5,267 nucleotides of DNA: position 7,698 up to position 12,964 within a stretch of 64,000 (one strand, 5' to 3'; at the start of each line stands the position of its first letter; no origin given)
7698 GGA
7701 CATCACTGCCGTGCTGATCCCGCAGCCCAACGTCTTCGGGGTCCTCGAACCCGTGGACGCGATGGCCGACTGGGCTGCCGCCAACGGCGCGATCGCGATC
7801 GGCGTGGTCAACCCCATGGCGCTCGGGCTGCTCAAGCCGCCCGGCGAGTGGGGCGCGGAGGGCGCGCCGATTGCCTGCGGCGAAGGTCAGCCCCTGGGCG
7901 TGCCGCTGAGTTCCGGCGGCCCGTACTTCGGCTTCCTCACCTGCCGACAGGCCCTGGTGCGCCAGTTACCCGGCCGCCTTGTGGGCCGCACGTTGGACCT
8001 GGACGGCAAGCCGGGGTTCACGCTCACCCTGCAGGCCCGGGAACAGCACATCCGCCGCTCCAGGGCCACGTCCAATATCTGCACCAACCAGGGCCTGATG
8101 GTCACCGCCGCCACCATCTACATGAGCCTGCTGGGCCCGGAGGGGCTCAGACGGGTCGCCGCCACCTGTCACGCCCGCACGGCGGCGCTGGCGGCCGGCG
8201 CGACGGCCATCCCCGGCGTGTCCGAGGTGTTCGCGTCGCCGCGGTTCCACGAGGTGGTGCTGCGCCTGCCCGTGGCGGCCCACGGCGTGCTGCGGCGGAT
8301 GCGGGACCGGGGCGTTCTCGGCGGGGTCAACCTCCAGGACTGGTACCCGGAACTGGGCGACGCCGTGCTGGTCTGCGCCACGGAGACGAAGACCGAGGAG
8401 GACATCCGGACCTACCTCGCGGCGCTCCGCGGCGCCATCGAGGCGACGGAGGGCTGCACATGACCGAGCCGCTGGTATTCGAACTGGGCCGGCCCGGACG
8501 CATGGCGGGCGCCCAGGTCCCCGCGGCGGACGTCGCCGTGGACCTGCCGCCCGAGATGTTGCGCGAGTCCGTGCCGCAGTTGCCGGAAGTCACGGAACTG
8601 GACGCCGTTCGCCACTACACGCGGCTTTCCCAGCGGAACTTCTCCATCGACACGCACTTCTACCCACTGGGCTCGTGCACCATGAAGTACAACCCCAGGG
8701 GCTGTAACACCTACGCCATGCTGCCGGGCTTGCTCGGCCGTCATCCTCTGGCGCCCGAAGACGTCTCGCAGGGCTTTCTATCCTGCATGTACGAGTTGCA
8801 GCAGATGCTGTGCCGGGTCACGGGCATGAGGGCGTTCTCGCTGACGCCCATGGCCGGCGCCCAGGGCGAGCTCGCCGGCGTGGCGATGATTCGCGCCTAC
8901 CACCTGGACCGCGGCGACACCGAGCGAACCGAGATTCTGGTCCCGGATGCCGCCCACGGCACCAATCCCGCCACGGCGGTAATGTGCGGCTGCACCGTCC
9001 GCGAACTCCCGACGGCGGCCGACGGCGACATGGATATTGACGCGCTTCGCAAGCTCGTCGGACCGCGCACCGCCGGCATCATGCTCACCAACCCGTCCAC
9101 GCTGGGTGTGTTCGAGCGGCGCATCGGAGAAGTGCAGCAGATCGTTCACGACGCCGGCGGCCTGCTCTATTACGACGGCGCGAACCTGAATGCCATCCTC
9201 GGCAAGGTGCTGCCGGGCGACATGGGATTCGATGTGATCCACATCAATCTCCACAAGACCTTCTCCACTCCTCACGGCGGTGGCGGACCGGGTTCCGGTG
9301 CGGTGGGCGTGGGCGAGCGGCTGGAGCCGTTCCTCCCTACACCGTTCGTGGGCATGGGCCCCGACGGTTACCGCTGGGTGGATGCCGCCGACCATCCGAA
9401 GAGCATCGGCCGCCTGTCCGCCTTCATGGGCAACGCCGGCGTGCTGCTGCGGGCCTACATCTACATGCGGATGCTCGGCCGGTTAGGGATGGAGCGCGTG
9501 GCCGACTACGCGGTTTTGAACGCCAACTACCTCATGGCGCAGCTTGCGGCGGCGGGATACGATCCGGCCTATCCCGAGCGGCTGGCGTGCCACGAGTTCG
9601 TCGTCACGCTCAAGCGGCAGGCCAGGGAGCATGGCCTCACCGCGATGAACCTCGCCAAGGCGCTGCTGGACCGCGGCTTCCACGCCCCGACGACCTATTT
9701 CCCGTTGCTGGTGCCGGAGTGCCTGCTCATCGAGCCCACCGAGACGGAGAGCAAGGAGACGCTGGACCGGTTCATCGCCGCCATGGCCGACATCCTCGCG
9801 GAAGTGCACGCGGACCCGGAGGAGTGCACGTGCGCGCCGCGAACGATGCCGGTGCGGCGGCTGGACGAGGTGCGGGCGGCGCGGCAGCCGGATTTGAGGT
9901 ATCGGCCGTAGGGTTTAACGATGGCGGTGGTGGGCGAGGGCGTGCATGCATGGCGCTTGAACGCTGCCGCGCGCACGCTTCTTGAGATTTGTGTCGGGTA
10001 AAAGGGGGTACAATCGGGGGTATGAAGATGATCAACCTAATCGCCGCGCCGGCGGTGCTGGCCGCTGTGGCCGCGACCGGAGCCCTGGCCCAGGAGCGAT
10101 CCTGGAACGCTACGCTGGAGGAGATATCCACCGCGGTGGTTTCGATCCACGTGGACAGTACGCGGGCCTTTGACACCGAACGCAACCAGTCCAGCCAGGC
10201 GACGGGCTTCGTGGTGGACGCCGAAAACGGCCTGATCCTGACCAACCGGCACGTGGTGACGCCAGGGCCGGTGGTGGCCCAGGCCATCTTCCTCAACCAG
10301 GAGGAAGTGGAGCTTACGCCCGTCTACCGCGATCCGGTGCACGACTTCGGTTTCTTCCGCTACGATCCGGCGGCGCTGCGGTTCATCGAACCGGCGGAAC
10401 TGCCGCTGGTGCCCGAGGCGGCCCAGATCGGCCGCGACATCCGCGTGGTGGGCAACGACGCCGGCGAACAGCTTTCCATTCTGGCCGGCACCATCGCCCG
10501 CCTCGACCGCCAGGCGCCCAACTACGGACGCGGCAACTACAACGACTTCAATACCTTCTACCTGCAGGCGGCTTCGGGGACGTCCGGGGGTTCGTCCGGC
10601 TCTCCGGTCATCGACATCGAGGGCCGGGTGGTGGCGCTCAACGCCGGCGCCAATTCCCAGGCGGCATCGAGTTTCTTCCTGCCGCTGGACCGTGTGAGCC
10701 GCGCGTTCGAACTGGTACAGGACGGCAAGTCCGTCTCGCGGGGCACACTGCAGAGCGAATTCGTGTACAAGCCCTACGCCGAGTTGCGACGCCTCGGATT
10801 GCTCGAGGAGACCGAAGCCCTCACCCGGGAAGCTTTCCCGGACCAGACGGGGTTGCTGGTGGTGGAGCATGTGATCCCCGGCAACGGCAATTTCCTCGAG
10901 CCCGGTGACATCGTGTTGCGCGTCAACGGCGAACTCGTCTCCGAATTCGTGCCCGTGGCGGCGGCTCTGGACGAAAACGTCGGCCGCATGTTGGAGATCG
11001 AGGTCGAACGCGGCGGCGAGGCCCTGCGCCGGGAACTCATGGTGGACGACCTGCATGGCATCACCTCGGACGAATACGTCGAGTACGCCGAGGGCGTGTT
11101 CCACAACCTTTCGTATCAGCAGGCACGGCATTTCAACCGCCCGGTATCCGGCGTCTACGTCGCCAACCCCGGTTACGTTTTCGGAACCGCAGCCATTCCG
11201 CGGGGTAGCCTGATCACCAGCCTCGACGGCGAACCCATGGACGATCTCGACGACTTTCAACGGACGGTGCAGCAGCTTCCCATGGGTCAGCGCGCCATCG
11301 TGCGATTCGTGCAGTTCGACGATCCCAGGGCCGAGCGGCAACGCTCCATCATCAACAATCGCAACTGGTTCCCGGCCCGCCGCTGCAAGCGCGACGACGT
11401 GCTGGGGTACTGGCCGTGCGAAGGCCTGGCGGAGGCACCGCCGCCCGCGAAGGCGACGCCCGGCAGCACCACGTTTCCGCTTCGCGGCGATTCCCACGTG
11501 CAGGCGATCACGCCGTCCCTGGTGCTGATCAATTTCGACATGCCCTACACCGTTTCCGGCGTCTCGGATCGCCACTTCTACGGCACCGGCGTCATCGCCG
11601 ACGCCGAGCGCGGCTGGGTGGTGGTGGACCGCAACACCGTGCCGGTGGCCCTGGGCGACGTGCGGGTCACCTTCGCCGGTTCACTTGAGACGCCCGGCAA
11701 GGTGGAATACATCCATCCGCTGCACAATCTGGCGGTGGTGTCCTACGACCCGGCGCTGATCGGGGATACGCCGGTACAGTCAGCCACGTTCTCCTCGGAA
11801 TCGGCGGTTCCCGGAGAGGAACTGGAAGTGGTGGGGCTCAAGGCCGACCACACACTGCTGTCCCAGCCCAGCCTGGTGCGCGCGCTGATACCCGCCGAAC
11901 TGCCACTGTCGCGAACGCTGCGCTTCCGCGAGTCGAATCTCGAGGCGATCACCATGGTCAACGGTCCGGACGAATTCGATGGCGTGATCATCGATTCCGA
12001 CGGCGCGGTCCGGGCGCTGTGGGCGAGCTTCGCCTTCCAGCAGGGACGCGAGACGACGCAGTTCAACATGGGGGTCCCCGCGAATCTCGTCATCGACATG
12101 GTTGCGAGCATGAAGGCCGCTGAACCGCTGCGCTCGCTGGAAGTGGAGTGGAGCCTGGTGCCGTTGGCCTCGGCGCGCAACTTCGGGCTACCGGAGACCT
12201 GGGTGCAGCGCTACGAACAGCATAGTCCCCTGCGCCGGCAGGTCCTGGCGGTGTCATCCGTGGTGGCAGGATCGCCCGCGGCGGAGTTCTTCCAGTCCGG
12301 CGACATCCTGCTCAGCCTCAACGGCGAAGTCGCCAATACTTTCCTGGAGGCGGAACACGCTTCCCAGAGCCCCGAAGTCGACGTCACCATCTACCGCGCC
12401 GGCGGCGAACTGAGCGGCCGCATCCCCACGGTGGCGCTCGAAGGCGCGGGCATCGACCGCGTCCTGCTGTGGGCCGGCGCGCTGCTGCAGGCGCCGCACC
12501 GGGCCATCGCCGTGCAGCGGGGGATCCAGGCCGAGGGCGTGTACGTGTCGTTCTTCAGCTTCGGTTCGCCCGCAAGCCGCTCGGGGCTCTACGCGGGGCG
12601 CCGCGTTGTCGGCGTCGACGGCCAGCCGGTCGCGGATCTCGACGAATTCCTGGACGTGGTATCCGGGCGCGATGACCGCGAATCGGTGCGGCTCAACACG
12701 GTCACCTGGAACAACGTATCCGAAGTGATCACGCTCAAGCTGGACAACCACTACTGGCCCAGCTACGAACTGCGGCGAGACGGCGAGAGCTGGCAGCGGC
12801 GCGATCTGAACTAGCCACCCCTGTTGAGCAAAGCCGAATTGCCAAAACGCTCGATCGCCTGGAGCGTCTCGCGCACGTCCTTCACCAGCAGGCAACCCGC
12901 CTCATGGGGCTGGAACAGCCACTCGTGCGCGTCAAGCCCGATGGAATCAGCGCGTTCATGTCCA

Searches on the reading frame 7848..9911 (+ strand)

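Call 71: search_protein_families(library=pfam, proteins=[window:7848-9911:+], max_evalue=0.00001)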
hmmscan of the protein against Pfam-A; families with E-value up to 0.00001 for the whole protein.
window:7848-9911:+ (687 aa): 3 families
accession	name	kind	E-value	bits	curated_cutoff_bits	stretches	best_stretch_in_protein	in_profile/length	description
PF21478.3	GcvP2_C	-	8.1e-25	87.5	27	1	553-655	3-104/122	Glycine dehydrogenase, C-terminal domain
PF02347.22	GDC-P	-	2.2e-08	33.8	26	1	305-568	103-363/429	Glycine cleavage system P-protein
PF00266.25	Aminotran_5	-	9.1e-06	25.3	21.5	0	358-477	86-207/371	Aminotransferase class-V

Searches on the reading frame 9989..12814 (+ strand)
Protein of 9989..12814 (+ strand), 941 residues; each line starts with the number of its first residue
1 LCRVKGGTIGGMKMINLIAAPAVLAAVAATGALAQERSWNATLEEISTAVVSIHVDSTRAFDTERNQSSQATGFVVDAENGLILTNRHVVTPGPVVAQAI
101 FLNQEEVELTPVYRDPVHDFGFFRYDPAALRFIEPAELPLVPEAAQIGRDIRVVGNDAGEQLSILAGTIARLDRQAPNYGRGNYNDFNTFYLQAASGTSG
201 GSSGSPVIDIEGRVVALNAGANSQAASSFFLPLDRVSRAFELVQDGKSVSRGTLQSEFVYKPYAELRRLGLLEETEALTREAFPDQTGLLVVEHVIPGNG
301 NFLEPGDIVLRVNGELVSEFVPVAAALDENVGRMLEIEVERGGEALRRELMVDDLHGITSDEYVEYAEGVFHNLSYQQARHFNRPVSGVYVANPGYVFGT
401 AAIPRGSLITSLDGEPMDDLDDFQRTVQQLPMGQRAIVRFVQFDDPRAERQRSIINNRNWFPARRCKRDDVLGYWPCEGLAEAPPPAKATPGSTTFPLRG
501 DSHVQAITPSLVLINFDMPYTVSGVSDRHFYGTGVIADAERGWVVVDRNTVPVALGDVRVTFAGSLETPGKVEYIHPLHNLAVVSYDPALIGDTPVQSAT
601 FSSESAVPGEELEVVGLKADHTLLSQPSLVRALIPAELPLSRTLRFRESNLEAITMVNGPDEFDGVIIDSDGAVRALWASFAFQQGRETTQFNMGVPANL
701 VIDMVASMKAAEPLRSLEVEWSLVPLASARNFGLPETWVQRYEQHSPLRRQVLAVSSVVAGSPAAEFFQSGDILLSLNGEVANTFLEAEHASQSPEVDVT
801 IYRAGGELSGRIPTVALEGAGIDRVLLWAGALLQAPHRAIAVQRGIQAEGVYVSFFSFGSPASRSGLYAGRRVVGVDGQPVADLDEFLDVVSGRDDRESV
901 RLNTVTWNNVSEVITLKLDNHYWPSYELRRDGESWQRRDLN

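Call 71: search_protein_families(library=pfam, proteins=[window:9989-12814:+], max_evalue=0.00001)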
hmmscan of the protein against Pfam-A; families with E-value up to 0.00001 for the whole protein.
window:9989-12814:+ (941 aa): 6 families
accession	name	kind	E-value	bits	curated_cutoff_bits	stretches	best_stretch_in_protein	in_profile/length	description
PF13365.12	Trypsin_2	-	4e-28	99.4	27.6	1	71-217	1-144/144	Trypsin-like peptidase domain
PF12812.13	PDZ_1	-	2.2e-26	92.1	28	1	358-431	2-76/78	PDZ-like domain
PF17820.7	PDZ_6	-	2.4e-20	72.4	27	0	755-782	2-30/54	PDZ domain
PF13180.12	PDZ_2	-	1.4e-14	54.5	27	0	849-903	12-66/80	PDZ domain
PF00595.29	PDZ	-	3.4e-12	47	23.2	0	843-884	17-60/81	PDZ domain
PF14685.13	PDZ_Tricorn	-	8.9e-06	26.1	25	0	303-348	40-84/88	Tricorn protease PDZ domain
